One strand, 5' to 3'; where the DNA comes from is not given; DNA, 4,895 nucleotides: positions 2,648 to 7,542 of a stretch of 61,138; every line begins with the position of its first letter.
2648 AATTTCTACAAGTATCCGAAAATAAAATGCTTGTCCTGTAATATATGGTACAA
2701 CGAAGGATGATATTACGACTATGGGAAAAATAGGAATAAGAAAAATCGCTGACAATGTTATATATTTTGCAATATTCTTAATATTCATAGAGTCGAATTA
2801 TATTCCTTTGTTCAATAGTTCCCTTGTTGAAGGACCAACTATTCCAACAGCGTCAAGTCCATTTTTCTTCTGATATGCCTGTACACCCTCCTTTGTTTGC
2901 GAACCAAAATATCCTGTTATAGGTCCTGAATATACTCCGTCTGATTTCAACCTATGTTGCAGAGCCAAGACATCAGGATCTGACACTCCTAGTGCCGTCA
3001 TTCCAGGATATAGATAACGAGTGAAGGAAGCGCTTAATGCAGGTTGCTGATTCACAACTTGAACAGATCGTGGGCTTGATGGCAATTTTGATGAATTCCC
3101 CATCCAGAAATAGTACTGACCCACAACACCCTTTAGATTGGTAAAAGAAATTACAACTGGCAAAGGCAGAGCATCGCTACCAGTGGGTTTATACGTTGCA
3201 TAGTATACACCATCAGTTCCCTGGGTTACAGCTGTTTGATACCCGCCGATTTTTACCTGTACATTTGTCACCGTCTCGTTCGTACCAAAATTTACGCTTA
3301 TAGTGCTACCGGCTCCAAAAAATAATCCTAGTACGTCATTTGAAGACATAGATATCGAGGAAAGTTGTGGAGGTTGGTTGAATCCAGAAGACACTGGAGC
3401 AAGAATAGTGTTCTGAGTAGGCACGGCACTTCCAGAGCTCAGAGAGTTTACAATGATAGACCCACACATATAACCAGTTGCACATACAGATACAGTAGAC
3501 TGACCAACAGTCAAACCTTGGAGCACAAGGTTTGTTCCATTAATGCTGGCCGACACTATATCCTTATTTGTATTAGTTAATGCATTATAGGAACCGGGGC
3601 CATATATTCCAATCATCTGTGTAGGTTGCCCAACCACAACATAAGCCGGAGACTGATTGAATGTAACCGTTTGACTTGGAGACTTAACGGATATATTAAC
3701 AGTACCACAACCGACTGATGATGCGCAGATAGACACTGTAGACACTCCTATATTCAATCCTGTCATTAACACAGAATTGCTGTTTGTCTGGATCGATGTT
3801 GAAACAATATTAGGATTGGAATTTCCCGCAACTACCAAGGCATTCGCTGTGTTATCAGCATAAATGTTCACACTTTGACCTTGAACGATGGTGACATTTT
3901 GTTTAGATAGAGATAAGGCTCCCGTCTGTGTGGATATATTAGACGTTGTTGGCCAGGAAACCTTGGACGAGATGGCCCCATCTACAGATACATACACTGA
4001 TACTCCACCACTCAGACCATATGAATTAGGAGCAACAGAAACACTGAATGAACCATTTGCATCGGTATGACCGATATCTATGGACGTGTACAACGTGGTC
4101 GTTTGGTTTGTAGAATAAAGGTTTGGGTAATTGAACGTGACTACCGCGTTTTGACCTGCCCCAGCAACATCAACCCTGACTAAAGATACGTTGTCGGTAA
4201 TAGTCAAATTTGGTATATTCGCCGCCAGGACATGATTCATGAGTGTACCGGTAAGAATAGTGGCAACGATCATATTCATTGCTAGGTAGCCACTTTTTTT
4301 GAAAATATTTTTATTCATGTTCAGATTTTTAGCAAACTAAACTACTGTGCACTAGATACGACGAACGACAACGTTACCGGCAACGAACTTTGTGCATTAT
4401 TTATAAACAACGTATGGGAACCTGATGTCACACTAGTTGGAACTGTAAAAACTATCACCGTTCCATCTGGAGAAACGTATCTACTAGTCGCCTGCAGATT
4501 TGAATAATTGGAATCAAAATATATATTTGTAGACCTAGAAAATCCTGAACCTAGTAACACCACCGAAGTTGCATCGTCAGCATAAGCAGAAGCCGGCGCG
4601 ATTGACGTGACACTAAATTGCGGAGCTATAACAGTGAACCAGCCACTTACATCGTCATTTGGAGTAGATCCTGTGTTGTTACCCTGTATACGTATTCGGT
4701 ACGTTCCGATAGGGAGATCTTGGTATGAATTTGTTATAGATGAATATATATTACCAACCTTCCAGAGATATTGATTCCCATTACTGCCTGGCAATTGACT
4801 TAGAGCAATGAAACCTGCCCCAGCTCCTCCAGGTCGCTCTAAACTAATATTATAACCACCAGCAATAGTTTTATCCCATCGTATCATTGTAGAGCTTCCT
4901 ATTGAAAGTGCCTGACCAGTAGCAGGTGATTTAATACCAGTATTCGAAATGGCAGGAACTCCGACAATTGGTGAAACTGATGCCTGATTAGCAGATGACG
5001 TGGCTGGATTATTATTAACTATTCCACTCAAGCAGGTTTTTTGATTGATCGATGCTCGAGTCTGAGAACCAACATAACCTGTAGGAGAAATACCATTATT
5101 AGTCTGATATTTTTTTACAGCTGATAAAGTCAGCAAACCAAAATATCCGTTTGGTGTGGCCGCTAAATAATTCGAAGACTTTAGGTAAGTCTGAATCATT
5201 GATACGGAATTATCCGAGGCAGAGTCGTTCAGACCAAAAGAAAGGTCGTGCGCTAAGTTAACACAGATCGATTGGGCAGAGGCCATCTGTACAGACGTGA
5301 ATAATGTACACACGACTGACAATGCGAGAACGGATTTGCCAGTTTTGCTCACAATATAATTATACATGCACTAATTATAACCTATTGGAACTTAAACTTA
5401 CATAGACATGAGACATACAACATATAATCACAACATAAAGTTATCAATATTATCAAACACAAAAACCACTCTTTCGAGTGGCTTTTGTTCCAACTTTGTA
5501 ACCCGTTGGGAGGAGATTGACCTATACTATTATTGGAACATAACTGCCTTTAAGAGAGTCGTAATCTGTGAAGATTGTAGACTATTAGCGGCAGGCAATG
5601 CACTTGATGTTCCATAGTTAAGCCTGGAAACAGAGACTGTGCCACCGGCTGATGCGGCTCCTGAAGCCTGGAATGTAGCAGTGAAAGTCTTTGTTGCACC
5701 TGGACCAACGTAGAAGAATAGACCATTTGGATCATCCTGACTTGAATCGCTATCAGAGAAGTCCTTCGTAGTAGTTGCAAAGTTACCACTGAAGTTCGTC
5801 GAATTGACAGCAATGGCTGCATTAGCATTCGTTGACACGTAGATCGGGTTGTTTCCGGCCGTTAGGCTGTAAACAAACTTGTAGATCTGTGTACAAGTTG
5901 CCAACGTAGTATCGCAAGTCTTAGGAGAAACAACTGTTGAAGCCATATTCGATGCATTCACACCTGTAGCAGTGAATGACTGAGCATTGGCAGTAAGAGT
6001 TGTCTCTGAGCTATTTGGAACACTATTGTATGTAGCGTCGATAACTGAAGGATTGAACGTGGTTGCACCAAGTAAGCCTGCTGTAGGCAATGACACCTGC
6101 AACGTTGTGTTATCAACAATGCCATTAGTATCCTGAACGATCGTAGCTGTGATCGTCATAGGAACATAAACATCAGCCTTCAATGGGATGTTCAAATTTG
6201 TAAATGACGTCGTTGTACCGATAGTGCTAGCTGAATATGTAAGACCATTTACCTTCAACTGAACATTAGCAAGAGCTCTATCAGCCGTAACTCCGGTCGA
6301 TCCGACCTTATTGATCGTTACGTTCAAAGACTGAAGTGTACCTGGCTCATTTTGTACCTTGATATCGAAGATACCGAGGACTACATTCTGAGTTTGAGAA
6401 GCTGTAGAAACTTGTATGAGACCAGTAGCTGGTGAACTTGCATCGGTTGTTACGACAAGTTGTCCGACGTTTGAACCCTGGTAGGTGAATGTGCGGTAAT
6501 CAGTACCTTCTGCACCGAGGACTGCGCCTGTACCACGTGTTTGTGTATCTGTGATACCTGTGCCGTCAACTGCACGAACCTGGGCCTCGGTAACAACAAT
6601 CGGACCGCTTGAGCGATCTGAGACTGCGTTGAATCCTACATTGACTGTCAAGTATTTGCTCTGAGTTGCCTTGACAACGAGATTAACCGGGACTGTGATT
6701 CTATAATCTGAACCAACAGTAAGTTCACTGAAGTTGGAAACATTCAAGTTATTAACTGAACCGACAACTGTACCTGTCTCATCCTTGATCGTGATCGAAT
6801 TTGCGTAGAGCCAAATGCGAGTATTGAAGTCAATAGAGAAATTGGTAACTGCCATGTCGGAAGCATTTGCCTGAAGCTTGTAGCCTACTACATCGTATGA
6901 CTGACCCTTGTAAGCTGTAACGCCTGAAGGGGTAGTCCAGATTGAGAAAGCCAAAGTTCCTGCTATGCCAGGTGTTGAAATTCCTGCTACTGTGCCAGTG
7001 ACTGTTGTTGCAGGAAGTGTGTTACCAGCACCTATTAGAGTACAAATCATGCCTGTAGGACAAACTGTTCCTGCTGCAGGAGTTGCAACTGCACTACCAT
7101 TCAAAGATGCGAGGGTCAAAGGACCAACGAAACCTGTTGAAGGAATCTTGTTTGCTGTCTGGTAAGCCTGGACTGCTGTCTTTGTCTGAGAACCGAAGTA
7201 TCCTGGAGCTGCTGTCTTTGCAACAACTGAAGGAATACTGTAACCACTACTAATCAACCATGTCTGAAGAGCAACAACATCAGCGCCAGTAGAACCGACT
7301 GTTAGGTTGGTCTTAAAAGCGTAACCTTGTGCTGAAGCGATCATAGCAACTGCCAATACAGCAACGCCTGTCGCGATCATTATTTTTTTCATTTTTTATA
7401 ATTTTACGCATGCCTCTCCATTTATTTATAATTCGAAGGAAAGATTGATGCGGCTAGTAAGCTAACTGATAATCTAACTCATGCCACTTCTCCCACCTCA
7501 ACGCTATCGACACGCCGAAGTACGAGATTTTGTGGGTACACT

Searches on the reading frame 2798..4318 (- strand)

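Call 66: search_protein_families(library=pfam, proteins=[window:2798-4318:-], max_evalue=0.00001)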
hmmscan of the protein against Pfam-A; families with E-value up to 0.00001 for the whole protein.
window:2798-4318:- (506 aa): 1 family
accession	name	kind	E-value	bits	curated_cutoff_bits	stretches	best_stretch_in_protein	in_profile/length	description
PF01471.23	PG_binding_1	-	6.7e-16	58.7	23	1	447-502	2-57/57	Putative peptidoglycan binding domain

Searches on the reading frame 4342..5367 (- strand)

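Call 66: search_protein_families(library=pfam, proteins=[window:4342-5367:-], max_evalue=0.00001)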
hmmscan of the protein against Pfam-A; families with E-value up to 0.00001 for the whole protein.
window:4342-5367:- (341 aa): 1 family
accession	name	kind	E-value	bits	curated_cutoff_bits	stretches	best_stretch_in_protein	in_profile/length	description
PF01471.23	PG_binding_1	-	6.8e-14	52.2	23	1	52-106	2-56/57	Putative peptidoglycan binding domain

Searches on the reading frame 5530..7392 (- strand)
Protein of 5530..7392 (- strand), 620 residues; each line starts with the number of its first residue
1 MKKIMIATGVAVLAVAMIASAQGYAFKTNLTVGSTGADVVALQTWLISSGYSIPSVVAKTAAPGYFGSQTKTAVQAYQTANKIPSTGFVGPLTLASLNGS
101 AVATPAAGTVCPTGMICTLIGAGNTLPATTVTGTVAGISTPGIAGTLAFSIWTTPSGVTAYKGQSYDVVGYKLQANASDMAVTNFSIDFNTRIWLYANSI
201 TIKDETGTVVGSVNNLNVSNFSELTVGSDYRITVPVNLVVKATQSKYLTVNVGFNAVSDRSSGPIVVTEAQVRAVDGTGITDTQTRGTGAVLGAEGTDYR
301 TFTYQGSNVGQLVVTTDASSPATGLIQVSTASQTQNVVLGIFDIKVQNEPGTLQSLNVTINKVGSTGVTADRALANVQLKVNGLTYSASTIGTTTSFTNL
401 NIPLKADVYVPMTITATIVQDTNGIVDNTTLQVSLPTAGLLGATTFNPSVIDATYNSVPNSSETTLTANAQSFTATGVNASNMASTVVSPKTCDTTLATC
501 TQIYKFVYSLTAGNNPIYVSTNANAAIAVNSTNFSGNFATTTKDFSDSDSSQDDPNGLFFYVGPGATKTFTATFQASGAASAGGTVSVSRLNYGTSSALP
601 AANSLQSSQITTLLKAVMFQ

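Call 66: search_protein_families(library=pfam, proteins=[window:5530-7392:-], max_evalue=0.00001)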
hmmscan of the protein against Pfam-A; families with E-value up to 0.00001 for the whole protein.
window:5530-7392:- (620 aa): 1 family
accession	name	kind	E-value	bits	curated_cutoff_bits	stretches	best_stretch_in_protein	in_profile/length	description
PF01471.23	PG_binding_1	-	1.3e-13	51.3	23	1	35-97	1-57/57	Putative peptidoglycan binding domain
